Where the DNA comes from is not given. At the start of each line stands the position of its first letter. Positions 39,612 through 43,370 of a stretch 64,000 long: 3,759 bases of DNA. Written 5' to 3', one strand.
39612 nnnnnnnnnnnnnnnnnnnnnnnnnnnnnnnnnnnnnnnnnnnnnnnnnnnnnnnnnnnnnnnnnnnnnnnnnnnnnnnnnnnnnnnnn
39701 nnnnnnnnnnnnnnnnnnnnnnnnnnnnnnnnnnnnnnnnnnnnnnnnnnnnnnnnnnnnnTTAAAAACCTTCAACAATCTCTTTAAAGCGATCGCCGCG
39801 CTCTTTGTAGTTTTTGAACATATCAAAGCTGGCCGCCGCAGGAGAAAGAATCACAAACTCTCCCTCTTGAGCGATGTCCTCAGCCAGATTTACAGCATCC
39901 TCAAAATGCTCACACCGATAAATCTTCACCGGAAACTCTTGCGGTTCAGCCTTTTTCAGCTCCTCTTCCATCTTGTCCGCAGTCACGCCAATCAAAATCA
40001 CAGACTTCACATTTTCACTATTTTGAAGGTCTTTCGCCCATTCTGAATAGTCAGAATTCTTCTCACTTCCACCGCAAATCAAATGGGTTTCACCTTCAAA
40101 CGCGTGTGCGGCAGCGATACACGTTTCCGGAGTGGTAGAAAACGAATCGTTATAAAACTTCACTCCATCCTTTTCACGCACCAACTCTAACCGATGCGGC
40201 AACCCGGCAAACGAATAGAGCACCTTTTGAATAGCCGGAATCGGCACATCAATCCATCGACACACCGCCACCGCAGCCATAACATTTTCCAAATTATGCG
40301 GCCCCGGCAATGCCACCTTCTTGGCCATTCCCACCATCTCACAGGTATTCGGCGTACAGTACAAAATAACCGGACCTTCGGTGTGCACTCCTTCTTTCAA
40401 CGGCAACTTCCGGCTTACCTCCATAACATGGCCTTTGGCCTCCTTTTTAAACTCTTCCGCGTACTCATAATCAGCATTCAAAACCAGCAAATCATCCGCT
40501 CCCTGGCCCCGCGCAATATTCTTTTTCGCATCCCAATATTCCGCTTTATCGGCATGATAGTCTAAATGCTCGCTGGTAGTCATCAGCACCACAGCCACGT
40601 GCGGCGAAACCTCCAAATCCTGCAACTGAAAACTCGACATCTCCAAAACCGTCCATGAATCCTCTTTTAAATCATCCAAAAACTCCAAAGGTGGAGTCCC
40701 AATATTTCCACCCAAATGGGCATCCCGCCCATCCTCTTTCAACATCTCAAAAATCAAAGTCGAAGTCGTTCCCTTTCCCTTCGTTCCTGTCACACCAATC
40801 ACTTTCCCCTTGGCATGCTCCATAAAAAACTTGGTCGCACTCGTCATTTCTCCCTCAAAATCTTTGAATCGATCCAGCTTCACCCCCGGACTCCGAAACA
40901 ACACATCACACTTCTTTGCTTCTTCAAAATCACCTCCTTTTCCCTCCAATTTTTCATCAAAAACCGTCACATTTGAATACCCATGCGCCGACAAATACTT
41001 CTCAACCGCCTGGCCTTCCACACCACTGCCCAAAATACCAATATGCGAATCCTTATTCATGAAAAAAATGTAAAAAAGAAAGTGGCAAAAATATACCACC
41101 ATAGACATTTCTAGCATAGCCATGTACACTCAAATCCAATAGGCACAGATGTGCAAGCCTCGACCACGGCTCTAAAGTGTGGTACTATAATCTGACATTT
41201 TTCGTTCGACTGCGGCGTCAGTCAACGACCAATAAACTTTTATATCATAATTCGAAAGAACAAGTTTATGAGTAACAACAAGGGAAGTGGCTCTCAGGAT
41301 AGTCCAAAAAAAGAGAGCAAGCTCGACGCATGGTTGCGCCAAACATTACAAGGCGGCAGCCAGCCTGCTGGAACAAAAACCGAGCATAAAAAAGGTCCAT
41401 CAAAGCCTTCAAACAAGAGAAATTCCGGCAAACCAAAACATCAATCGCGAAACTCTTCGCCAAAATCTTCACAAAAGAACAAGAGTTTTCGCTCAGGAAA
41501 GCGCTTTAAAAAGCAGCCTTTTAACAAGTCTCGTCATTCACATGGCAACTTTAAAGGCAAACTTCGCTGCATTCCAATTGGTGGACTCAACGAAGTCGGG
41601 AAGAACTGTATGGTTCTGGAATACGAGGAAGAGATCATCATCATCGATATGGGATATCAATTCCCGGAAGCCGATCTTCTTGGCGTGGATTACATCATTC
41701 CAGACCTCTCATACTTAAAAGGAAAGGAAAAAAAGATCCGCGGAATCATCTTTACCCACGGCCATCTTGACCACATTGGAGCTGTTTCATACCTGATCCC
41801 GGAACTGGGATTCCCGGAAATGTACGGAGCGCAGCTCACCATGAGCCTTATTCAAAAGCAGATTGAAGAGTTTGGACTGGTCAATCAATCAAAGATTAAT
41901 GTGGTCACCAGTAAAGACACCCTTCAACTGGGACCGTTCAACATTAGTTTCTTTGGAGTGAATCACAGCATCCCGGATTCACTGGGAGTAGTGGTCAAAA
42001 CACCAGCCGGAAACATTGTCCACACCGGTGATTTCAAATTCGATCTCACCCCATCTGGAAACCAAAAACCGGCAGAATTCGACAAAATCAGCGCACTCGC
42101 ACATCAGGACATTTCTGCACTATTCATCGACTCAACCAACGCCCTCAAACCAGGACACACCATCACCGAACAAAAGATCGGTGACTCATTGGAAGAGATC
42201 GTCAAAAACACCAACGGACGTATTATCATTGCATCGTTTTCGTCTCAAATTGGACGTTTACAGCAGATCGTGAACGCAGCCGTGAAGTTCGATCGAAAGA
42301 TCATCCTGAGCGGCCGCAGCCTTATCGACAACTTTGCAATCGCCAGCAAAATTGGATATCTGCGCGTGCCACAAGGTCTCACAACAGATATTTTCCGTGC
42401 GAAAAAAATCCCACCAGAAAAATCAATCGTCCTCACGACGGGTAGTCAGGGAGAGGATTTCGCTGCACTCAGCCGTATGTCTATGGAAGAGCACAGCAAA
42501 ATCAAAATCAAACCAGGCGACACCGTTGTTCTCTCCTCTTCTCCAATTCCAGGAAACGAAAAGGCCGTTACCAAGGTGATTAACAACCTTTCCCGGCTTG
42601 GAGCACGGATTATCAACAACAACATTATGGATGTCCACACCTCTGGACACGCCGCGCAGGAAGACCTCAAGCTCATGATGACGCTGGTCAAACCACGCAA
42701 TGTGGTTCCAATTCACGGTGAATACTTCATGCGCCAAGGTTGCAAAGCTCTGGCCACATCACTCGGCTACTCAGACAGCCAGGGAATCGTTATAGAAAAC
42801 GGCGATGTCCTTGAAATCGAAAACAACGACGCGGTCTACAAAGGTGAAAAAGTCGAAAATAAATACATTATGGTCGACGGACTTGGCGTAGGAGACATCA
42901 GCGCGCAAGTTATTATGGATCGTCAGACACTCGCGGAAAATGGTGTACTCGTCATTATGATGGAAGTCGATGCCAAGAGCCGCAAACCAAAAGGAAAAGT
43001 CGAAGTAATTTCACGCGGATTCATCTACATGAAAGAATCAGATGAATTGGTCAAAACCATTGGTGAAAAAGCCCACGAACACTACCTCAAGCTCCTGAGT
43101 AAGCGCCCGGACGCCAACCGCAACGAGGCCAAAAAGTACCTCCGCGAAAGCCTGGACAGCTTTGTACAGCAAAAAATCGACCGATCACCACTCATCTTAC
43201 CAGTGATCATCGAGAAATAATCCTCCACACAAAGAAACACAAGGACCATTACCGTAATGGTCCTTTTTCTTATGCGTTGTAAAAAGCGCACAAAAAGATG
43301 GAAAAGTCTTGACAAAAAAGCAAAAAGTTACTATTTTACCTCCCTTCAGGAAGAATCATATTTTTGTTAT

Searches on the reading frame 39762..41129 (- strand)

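Call 50: search_protein_families(library=pfam, proteins=[window:39762-41129:-], max_evalue=0.00001)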
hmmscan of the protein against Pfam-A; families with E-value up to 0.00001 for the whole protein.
window:39762-41129:- (455 aa): 2 families
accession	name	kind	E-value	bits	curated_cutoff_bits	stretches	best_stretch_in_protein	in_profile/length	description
PF08245.18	Mur_ligase_M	-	1e-24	88.1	24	1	113-290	1-200/200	Mur ligase middle domain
PF02875.26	Mur_ligase_C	-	6e-13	50.2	28.4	1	312-431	1-126/127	Mur ligase, glutamate ligase domain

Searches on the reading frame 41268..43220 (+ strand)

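Call 51: search_protein_families(library=pfam, proteins=[window:41268-43220:+], max_evalue=0.00001)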
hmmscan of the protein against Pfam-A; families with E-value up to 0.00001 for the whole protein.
window:41268-43220:+ (650 aa): 5 families
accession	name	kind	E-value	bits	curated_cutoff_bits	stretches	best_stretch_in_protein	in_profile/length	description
PF22505.1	RNase_J_b_CASP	-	8e-47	158.6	27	1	316-441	1-126/126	Ribonuclease J, beta-CASP domain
PF17770.6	RNase_J_C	-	4.1e-21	76.3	23.8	1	548-649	1-101/102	Ribonuclease J C-terminal domain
PF00753.33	Lactamase_B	-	7.7e-15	55.8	22.7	1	110-258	4-152/196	Metallo-beta-lactamase superfamily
PF12706.13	Lactamase_B_2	-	8.3e-09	35.8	27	1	155-257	29-144/200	Beta-lactamase superfamily domain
PF07521.17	RMMBL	-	8.4e-09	35.7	21.6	1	453-495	8-51/63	Zn-dependent metallo-hydrolase RNA specificity domain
